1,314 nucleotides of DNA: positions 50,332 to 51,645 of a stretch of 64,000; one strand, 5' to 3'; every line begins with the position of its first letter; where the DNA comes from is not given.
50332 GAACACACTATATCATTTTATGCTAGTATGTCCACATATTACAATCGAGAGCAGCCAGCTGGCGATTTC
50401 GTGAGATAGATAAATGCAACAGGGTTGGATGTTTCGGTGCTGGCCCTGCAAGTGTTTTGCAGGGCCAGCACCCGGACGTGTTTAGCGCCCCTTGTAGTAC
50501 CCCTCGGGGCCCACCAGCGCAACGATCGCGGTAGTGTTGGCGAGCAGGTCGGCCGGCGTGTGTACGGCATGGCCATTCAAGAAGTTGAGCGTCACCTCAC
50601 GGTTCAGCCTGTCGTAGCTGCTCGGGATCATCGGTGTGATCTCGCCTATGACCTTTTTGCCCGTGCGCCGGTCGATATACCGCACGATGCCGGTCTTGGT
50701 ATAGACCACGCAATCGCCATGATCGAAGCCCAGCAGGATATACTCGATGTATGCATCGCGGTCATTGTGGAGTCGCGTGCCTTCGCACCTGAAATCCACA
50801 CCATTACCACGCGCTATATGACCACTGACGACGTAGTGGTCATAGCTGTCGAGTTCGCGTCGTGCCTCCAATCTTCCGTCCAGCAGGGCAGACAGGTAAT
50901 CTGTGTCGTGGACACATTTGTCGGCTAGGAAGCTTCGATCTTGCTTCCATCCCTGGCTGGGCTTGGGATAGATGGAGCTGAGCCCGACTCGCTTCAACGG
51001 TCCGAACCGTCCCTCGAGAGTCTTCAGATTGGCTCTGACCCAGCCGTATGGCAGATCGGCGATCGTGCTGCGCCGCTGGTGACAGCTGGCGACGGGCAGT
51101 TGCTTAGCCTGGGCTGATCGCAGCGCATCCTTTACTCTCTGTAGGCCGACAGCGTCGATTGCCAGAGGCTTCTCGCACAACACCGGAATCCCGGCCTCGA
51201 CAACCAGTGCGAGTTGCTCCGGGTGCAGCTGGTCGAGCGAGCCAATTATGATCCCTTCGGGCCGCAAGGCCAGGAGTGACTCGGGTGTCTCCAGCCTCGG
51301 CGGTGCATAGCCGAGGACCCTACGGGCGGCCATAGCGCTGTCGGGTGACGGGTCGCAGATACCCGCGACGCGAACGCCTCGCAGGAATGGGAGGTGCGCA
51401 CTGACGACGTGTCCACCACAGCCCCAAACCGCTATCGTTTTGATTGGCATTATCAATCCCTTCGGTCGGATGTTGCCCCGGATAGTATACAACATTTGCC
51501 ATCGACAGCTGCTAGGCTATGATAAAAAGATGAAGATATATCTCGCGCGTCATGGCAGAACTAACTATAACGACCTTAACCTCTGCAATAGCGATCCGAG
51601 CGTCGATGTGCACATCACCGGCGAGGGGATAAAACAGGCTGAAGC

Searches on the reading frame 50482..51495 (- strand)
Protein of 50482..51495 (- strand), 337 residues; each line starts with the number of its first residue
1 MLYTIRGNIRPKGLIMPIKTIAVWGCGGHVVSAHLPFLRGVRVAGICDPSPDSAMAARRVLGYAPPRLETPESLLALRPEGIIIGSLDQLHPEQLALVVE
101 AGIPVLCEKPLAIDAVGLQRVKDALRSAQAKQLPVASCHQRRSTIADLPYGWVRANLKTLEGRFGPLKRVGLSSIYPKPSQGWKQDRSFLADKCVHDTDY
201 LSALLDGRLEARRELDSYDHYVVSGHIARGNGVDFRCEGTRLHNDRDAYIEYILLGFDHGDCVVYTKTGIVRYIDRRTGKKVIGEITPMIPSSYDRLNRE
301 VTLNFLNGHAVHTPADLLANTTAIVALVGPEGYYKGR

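Call 84: search_protein_families(library=pfam, max_evalue=0.01, proteins=[window:50482-51495:-])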
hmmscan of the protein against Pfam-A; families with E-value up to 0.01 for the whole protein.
window:50482-51495:- (337 aa): 1 family
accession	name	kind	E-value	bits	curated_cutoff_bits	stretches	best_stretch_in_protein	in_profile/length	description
PF01408.29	GFO_IDH_MocA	-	1.4e-10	42.3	24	1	21-130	3-114/120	Oxidoreductase family, NAD-binding Rossmann fold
